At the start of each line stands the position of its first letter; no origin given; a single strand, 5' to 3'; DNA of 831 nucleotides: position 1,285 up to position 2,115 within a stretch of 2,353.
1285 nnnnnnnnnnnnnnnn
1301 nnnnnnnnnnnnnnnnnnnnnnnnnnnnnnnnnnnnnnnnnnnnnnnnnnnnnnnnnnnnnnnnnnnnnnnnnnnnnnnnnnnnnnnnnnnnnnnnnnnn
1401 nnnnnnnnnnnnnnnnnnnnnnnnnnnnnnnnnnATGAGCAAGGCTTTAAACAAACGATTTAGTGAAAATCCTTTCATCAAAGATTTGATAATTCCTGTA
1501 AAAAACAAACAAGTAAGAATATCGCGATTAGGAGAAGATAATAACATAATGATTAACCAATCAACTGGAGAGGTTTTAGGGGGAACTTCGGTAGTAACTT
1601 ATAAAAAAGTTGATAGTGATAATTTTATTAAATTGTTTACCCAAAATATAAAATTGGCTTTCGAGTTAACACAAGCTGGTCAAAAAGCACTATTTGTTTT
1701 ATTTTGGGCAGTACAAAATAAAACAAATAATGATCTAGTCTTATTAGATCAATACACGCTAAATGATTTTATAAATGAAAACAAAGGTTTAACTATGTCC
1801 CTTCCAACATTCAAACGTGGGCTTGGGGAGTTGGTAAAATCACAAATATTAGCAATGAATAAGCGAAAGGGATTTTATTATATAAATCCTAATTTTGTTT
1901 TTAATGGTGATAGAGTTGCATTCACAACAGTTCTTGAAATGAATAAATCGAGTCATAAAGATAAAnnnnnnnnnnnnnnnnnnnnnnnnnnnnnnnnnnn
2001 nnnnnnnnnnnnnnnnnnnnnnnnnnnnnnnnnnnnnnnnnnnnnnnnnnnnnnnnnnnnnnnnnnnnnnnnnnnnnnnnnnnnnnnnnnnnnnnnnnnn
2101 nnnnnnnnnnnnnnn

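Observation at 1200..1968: RepL-family rep with twin palindromic operators and a promoter arranged for autoregulation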

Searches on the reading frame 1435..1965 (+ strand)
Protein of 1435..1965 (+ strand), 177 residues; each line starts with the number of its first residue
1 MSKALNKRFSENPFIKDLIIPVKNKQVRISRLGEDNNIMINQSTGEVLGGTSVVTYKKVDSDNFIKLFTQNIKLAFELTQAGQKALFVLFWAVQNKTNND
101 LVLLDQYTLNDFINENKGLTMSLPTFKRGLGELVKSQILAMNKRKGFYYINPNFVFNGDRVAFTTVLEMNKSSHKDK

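Call 3: search_protein_families(library=pfam, proteins=[window:1435-1965:+], max_evalue=1)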
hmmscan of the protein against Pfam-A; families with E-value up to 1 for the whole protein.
window:1435-1965:+ (177 aa): 1 family
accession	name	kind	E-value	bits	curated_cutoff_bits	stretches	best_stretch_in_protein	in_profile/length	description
PF05732.17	RepL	-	1.3e-09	38.2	20.3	1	37-168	13-133/164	Firmicute plasmid replication protein (RepL)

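Call 16: search_protein_families(library=ncbifam, proteins=[window:1435-1965:+], max_evalue=1)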
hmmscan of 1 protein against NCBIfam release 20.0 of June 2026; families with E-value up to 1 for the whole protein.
window:1435-1965:+ (177 aa): 3 families
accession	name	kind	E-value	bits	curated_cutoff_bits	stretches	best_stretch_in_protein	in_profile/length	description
TIGR03675.1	arCOG00543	equivalog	0.075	11.2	580.2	1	10-62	468-520/631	beta-CASP ribonuclease aCPSF1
NF007679.0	PRK10354.1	subfamily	0.12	12.7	130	0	65-98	9-42/70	RNA chaperone/antiterminator CspA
NF008190.0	PRK10943.1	subfamily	0.12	12.4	137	0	134-153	4-23/69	cold shock-like protein CspC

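Call 18: search_solved_structures(query=window:1435-1965:+, max_evalue=10)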
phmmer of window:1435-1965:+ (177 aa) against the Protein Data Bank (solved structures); distinct sequences matched with E-value up to 10: 4.
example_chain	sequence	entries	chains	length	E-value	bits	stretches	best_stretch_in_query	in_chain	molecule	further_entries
3af5_A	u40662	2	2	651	0.016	18.2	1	11-62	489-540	Putative uncharacterized protein PH1404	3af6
8xi2_e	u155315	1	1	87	0.58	13.2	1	65-133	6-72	Small nuclear ribonucleoprotein E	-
7y5e_LN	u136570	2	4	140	0.64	13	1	115-156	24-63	Photosystem I reaction center subunit XI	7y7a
6cpd_A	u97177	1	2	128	1.7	11.7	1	118-167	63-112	PmoD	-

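Call 20: search_dna_similar(query=window:1435-1965:+, collection=plasmids, mode=protein, max_rows=60, rows=spread, max_evalue=0.001)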
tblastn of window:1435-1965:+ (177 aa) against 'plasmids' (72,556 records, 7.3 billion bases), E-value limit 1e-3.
Records with a match: 199; places in all: 216; records where one place covers at least 80% of the query: 179.
Best place of each record, by identity: 95-99% 5; 60-80% 1; <60% 193.
By first word of the organism name: Escherichia 54; Bacteroides 29; Klebsiella 16; Arsenophonus 12; Bartonella 8; Parabacteroides 8; Enterobacter 7; Providencia 6; Vibrio 5; Citrobacter 5; and 30 more.
By predicted mobility (MOB-suite, as given by PLSDB): non-mobilizable 119; mobilizable 77; conjugative 3.
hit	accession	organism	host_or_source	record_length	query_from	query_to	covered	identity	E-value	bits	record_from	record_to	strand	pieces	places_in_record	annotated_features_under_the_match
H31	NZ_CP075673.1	Escherichia coli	Homo sapiens,stool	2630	2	177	99%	98.9%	9e-115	351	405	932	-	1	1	replication/maintenance protein RepL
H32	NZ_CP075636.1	Escherichia coli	Homo sapiens,stool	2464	2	177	99%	98.3%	3e-114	348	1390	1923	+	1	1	replication/maintenance protein RepL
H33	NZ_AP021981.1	Klebsiella sp. WP3-W18-ESBL-02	-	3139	8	172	93%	58.8%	4e-56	196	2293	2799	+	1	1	replication/maintenance protein RepL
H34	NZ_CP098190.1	Escherichia coli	Canis lupus familiaris,Rectal swab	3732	8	168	91%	59.9%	1e-57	200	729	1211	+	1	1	replication/maintenance protein RepL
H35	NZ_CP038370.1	Escherichia coli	beef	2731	8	168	91%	58.9%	2e-55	193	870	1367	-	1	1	replication/maintenance protein RepL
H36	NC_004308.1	Bartonella grahamii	-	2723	8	177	96%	54.9%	1e-53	188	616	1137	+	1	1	replication/maintenance protein RepL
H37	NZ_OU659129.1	Providencia alcalifaciens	Canis lupus familiaris,intestine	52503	8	176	95%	55.2%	4e-55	193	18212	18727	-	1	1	replication/maintenance protein RepL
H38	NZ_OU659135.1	Providencia alcalifaciens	Canis lupus familiaris,intestine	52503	8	176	95%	55.2%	4e-55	193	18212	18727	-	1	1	replication/maintenance protein RepL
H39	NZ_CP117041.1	Vibrio parahaemolyticus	shrimp,whole organism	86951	8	175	95%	55.5%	2e-54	192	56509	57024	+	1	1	replication/maintenance protein RepL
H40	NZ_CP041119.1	Escherichia coli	Swine,Rectal swab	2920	8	177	96%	54.5%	3e-53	187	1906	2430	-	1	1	replication/maintenance protein RepL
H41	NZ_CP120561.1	Escherichia coli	Homo sapiens,isolate,feces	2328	7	168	92%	56.3%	2e-54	189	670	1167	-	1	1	replication/maintenance protein RepL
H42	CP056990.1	Escherichia coli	culture,Pooled pig faecal samples ...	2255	1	168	95%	53.3%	2e-52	184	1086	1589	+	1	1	replication/maintenance protein RepL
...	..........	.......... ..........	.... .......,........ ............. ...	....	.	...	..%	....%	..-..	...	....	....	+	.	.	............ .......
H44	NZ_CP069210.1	Klebsiella pneumoniae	Homo sapiens,endotracheal aspirate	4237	1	168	95%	53.3%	1e-51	183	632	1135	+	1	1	replication/maintenance protein RepL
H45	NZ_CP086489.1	Escherichia coli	Homo sapiens,stool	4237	1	168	95%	53.3%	1e-51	183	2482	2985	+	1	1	replication/maintenance protein RepL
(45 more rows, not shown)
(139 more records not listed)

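Call 21: search_dna_similar(query=window:1435-1965:+, collection=phages, mode=protein, max_rows=20, max_evalue=0.01)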
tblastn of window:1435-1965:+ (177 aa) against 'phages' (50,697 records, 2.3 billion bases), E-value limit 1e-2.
No match.

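Call 53: find_homologous_proteins(query=window:1435-1965:+, max_evalue=0.001)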
Query window:1435-1965:+ (177 aa): 859 proteins with E <= 0.001 among 893 candidates; the best 120 are listed.
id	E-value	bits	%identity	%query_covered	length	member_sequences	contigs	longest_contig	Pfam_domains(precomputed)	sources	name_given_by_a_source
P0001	1.0e-105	368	98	99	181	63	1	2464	PF05732.17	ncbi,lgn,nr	ncbi:TPA: replication/maintenance protein RepL [Escherichia coli]|nr:replication/maintenance protein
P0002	5.0e-84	298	80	97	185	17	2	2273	PF05732.17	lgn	-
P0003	2.8e-80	286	74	100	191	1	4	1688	PF05732.17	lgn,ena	-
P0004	1.2e-79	284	73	98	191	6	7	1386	PF05732.17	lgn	-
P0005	1.7e-78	280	76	94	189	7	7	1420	PF05732.17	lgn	-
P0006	2.8e-78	279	74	95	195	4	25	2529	PF05732.17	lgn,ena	-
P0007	1.7e-75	270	75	94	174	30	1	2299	PF05732.17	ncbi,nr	ncbi:replication/maintenance protein RepL [Escherichia coli]|nr:replication/maintenance protein RepL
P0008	2.5e-75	270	73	96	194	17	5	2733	PF05732.17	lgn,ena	-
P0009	7.2e-75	268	72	95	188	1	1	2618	PF05732.17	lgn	-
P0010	1.8e-74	267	74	95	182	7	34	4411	PF05732.17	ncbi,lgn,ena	-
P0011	5.0e-74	265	73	96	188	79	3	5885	PF05732.17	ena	-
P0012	1.9e-72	260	72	96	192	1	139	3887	PF05732.17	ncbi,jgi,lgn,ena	-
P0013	1.9e-72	260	72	96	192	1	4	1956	PF05732.17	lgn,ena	-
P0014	2.0e-72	260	72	96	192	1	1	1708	PF05732.17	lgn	-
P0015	2.0e-72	260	72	96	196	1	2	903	PF05732.17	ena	-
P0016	2.0e-72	260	72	96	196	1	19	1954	PF05732.17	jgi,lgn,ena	jgi:rep protein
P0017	2.1e-72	260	72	96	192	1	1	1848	PF05732.17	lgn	-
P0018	2.1e-72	260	72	96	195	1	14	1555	PF05732.17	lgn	-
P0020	2.5e-71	257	71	96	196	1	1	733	PF05732.17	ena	-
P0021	1.1e-70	255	70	92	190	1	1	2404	PF05732.17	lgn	-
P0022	2.6e-69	250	70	93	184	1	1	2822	PF05732.17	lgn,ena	-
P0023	1.1e-67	245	66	95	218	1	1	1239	PF05732.17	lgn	-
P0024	1.0e-63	232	66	92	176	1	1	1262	PF05732.17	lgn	-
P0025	9.1e-60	219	99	58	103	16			PF05732.17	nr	nr:replication/maintenance protein RepL [Escherichia coli]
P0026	1.2e-57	212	62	92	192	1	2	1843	PF05732.17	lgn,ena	-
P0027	1.6e-57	212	62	95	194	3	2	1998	PF05732.17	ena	-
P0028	1.9e-57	212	59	92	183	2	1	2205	PF05732.17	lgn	-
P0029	4.6e-57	210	59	92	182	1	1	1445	PF05732.17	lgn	-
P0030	5.8e-57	210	58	94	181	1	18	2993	PF05732.17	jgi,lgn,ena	-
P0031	7.9e-57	210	59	96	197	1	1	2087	PF05732.17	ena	-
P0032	2.2e-56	208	57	97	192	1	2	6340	PF05732.17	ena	-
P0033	2.9e-56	208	57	94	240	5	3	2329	PF05732.17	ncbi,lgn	-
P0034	2.9e-56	208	60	97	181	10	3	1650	PF05732.17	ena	-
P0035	3.5e-56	207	59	95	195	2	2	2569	PF05732.17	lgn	-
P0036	4.9e-56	207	55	97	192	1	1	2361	PF05732.17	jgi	jgi:hypothetical protein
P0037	8.0e-56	206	60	95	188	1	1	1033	PF05732.17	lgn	-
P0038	8.0e-56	206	55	97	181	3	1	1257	PF05732.17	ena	-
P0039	9.2e-56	206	61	93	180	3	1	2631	PF05732.17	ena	-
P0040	9.5e-56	206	54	100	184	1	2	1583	PF05732.17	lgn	-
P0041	1.0e-55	206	56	97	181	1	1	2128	PF05732.17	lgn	-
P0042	1.3e-55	206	60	91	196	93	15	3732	PF05732.17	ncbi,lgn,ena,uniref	ncbi:replication/maintenance protein RepL [Escherichia coli]|uniref:replication/maintenance protein 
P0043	1.4e-55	205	58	92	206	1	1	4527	PF05732.17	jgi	-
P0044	1.5e-55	205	61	92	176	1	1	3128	PF05732.17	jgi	jgi:hypothetical protein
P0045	1.5e-55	205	58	96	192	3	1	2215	PF05732.17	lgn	-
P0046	2.1e-55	205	55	97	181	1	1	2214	PF05732.17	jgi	jgi:hypothetical protein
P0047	2.4e-55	205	55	97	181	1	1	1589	PF05732.17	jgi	-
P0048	2.8e-55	204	59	91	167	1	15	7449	PF05732.17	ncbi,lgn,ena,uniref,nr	ncbi:replication/maintenance protein RepL [Shigella sonnei]|uniref:replication/maintenance protein R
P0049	2.9e-55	204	59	93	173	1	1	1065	PF05732.17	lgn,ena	-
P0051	3.2e-55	204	60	92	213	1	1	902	PF05732.17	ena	-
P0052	3.8e-55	204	55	97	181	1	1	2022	PF05732.17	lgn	-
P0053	3.9e-55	204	55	97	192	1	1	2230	PF05732.17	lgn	-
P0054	4.5e-55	204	59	91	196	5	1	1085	PF05732.17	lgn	-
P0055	5.3e-55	204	59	96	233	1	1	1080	PF05732.17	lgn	-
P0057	6.5e-55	203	54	97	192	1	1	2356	PF05732.17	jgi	jgi:hypothetical protein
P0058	7.8e-55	203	54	97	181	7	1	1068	PF05732.17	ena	-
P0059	8.0e-55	203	57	96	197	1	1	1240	PF05732.17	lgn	-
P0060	9.8e-55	203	56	96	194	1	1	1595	PF05732.17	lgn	-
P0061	1.0e-54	203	57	94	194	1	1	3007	PF05732.17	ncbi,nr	ncbi:hypothetical protein IFH90_004599 [Salmonella enterica subsp. enterica serovar Anatum]|nr:hypot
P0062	1.0e-54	203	57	92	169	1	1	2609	PF05732.17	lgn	-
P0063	1.1e-54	203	59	92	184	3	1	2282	PF05732.17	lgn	-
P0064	1.2e-54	202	57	93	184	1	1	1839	PF05732.17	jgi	-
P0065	1.4e-54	202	60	96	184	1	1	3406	PF05732.17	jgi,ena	jgi:Firmicute plasmid replication protein (RepL).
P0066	1.6e-54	202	58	93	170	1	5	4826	PF05732.17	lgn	-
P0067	1.6e-54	202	56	96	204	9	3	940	PF05732.17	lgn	-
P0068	1.6e-54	202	59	92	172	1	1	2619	PF05732.17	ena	-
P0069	1.8e-54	202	57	94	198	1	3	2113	PF05732.17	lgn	-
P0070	1.8e-54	202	60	92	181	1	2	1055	PF05732.17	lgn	-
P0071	2.0e-54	202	57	94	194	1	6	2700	PF05732.17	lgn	-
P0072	2.4e-54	201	56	95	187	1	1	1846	PF05732.17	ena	-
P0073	2.7e-54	201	55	98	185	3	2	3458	PF05732.17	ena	-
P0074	2.8e-54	201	56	95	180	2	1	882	PF05732.17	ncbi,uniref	ncbi:replication/maintenance protein RepL [Piscirickettsia salmonis]|uniref:replication/maintenance 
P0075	3.0e-54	201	56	93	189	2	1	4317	PF05732.17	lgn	-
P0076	3.1e-54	201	57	95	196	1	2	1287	PF05732.17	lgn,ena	-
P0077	3.2e-54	201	58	93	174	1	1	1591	PF05732.17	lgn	-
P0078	3.9e-54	201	57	95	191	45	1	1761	PF05732.17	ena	-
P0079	4.4e-54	201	57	94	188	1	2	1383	PF05732.17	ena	-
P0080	4.9e-54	200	54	97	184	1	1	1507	PF05732.17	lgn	-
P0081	5.0e-54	200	54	96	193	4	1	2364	PF05732.17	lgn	-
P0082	5.0e-54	200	60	92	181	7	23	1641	PF05732.17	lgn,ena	-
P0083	5.1e-54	200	53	96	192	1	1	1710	PF05732.17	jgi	jgi:hypothetical protein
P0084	5.7e-54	200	57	94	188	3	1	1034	PF05732.17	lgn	-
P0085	5.9e-54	200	54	97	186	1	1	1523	PF05732.17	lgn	-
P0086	6.9e-54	200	59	93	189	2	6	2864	PF05732.17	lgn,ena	-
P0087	7.3e-54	200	53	97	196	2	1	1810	PF05732.17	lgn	-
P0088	7.4e-54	200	59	91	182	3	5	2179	PF05732.17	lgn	-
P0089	7.8e-54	200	57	93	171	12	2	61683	PF05732.17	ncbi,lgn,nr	ncbi:hypothetical protein CT472_21465 [Salmonella enterica]|nr:hypothetical protein [Salmonella ente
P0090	8.2e-54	200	59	92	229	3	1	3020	PF05732.17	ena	-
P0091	8.9e-54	200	57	93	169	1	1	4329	PF05732.17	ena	-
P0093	9.5e-54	200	53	99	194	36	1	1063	PF05732.17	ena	-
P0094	9.6e-54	200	55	97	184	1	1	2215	PF05732.17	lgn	-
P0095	1.0e-53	199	57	94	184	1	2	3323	PF05732.17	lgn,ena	-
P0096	1.3e-53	199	57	93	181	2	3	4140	PF05732.17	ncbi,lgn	-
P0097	1.4e-53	199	53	99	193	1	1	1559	PF05732.17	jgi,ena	-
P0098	1.6e-53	199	58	93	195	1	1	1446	PF05732.17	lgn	-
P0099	1.6e-53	199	57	95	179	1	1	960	PF05732.17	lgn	-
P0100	1.7e-53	199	58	95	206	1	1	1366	PF05732.17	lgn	-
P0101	1.9e-53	199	58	93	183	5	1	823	PF05732.17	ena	-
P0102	1.9e-53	199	55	95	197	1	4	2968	PF05732.17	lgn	-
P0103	2.0e-53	198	53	97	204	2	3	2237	PF05732.17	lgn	-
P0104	2.1e-53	198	55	96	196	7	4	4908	PF05732.17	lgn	-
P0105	2.1e-53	198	56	94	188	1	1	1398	PF05732.17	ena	-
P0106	2.1e-53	198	56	94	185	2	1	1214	PF05732.17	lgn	-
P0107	2.2e-53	198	53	97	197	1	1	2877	PF05732.17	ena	-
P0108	2.3e-53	198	53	97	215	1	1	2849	PF05732.17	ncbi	ncbi:replication/maintenance protein RepL, partial [Avibacterium avium]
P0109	2.3e-53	198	53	97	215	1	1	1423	PF05732.17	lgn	-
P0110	2.4e-53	198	59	91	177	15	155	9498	PF05732.17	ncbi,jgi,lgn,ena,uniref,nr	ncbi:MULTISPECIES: replication/maintenance protein RepL [Pseudomonadati]|jgi:hypothetical protein|un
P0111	2.4e-53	198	59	91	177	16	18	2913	PF05732.17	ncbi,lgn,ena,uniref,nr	ncbi:hypothetical protein AWS72_24610 [Salmonella enterica subsp. enterica serovar Derby]|uniref:rep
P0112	2.5e-53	198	53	99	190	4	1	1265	PF05732.17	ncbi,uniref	ncbi:replication/maintenance protein RepL [Bartonella sp. MU70NMGDW]|uniref:replication/maintenance 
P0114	2.5e-53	198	56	97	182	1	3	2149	PF05732.17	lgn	-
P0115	2.5e-53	198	56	93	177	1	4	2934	PF05732.17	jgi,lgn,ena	jgi:hypothetical protein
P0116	2.6e-53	198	57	92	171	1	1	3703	PF05732.17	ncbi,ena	-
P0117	2.7e-53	198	55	97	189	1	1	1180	PF05732.17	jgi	jgi:hypothetical protein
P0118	2.7e-53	198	56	92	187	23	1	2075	PF05732.17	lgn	-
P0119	2.8e-53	198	59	91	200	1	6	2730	PF05732.17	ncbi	ncbi:replication/maintenance protein RepL, partial [Escherichia coli]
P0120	2.9e-53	198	53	97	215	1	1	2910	PF05732.17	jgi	-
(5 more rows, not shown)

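Call 54: find_encoding_contigs(protein=P0002, flank=1500, max_places=1)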
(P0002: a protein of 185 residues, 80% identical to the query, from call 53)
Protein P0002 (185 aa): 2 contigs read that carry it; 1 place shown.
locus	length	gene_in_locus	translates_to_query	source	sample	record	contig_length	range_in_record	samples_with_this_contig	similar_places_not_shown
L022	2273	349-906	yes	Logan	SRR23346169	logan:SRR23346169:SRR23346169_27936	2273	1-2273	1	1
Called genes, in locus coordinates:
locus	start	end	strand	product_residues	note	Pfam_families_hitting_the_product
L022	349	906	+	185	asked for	PF05732:RepL (weak)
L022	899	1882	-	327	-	PF01076:Mob_Pre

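Call 55: find_encoding_contigs(protein=P0006, flank=1500, max_places=1)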
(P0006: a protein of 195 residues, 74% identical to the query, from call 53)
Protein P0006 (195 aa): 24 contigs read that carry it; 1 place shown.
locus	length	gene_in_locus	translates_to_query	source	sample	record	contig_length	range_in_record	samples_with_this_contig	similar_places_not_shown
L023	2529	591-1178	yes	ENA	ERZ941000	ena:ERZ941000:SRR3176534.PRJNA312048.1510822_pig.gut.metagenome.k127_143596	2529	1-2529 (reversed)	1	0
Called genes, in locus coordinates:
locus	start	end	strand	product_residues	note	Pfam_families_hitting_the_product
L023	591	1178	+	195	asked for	PF05732:RepL (weak)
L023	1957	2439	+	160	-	PF05732:RepL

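Call 56: find_encoding_contigs(protein=P0007, flank=1500, max_places=1)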
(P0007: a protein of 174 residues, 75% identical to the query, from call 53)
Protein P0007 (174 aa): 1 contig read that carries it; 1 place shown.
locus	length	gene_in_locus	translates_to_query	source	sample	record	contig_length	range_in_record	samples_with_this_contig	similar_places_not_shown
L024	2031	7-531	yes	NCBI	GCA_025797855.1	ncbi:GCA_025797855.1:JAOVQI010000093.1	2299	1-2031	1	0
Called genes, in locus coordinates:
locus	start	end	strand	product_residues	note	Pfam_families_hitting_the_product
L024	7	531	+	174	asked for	PF05732:RepL (weak)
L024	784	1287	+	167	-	PF21983:NikA-like (faint)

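Call 57: find_encoding_contigs(protein=P0008, flank=1500, max_places=1)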
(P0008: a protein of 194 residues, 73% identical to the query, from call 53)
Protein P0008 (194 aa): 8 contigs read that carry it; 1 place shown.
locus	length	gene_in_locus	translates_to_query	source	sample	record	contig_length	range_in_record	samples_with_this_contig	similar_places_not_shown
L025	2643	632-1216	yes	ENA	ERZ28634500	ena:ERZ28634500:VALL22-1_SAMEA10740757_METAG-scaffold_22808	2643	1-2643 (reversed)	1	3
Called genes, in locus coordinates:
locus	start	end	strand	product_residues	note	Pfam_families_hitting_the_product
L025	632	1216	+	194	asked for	PF05732:RepL (weak)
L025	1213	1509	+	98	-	-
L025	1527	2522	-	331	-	PF01076:Mob_Pre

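Call 58: find_encoding_contigs(protein=P0012, flank=1500, max_places=1)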
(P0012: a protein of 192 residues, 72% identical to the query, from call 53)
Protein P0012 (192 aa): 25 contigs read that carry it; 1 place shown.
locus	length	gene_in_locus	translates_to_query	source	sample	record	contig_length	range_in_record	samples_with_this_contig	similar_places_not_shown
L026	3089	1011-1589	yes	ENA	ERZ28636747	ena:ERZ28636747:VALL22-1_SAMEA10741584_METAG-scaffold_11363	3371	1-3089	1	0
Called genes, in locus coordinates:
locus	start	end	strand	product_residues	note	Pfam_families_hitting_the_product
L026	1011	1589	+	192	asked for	PF05732:RepL (weak)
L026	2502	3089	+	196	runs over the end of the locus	PF05732:RepL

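Call 59: find_encoding_contigs(protein=P0021, flank=1500, max_places=1)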
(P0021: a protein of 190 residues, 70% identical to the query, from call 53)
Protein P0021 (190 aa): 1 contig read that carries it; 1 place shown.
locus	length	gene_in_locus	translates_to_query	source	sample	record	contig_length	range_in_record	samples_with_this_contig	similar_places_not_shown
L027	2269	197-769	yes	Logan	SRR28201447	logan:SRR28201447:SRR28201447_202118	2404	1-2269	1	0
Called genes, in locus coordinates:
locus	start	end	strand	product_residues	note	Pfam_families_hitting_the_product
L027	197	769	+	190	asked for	PF05732:RepL (weak)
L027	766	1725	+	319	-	PF13154:DUF3991, PF13155:Toprim_2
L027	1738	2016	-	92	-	PF15738:YafQ_toxin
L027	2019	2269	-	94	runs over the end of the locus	-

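Call 65: search_solved_structures(query=A1, max_evalue=10)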
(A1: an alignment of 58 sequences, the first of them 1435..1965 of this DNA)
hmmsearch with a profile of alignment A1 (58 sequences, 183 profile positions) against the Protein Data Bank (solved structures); distinct sequences matched with E-value up to 10: 2.
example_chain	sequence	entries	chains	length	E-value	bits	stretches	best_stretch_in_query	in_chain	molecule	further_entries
1i1g_A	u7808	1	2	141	0.43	13.4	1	105-142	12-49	TRANSCRIPTIONAL REGULATOR LRPA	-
6cpd_A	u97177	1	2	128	0.9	12.4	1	125-178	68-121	PmoD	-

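Call 74: predict_structure(alignment_id=A1)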
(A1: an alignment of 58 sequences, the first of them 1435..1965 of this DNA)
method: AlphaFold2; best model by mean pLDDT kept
length: 177 residues; sequences in the alignment: 58
mean_pLDDT: 68.3   pTM: 0.62
mean pLDDT of the five models: 68.3, 66.5, 65.6, 65.5, 65.4
residues with pLDDT >= 90: 54; 70-90: 31; 50-70: 41; < 50: 51
segments of 3 or more residues with pLDDT < 50: 1-4, 24-27, 36-59, 161-177
pLDDT, mean of each block of 10 residues (from residue 1): 65 70 49 48 45 39 57 77 92 76 94 89 95 91 93 66 39 35
secondary structure, 60 per line:
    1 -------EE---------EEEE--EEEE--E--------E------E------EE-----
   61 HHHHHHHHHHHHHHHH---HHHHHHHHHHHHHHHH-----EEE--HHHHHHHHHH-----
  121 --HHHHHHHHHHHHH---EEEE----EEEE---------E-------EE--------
elements in order: E19-22 E25-28 H61-76 H80-95 E101-103 H106-115 H123-135 E139-142 E147-150
